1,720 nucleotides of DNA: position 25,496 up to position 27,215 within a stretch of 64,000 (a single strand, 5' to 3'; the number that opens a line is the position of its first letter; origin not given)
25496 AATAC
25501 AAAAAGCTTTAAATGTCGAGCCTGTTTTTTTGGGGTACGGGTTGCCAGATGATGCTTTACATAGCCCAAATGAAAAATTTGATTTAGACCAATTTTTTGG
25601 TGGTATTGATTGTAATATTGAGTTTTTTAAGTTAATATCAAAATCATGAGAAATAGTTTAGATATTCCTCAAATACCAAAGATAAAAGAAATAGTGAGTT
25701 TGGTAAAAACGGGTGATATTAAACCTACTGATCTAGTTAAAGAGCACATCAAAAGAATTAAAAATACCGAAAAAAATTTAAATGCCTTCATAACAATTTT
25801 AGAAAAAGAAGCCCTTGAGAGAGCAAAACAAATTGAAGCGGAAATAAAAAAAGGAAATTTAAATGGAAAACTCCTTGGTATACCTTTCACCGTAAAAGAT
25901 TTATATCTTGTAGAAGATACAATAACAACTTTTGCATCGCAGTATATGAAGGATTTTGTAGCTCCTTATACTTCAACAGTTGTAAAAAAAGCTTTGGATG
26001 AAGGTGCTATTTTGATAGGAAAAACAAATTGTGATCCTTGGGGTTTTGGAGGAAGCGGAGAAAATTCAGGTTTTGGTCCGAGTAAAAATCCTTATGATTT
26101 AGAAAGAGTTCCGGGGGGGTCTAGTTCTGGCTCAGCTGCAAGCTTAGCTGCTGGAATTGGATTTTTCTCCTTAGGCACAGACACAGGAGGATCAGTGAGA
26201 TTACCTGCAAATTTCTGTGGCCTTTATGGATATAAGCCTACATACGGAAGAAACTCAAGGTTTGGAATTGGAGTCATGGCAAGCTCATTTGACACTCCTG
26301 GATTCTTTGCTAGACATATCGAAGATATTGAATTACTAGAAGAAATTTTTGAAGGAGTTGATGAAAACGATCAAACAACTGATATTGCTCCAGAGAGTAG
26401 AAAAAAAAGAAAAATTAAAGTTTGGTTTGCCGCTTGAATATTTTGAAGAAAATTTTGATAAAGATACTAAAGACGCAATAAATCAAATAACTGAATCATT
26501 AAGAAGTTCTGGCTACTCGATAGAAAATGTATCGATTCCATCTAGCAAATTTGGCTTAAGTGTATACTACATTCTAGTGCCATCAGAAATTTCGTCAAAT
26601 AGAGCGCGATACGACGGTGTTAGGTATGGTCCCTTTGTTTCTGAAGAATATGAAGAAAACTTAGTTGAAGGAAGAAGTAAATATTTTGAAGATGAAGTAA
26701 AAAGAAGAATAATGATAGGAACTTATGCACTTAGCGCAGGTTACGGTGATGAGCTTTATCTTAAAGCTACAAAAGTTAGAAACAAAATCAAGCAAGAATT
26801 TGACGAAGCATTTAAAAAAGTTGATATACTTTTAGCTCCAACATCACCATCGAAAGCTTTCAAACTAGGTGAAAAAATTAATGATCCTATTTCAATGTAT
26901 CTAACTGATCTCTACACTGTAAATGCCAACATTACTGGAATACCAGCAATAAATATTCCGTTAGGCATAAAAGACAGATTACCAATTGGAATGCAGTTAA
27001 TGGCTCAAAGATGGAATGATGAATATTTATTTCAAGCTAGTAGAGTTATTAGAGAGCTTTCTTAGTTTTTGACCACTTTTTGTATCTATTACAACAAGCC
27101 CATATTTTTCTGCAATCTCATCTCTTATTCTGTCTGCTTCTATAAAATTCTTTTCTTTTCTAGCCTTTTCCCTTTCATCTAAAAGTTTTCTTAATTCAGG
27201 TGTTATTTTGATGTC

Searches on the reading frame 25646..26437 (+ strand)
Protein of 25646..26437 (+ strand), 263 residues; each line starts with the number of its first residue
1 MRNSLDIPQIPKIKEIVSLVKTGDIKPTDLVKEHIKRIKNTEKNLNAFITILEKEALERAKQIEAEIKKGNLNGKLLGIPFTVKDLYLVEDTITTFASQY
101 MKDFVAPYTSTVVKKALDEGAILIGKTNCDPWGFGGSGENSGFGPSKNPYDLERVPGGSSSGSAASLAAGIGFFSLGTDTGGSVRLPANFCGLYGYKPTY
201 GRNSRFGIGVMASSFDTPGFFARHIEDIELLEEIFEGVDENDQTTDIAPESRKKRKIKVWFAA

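Call 96: search_protein_families(library=pfam, proteins=[window:25646-26437:+], max_evalue=0.001)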
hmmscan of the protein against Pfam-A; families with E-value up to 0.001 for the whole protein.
window:25646-26437:+ (263 aa): 1 family
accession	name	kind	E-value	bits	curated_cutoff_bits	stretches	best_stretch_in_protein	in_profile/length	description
PF01425.27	Amidase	-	9e-78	262.7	27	1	29-249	1-220/445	Amidase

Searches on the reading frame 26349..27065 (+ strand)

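Call 96: search_protein_families(library=pfam, proteins=[window:26349-27065:+], max_evalue=0.001)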
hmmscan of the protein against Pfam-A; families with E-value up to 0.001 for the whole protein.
window:26349-27065:+ (238 aa): 1 family
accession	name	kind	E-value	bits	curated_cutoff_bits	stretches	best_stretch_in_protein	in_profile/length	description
PF01425.27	Amidase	-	1.1e-46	160.2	27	1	16-227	230-444/445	Amidase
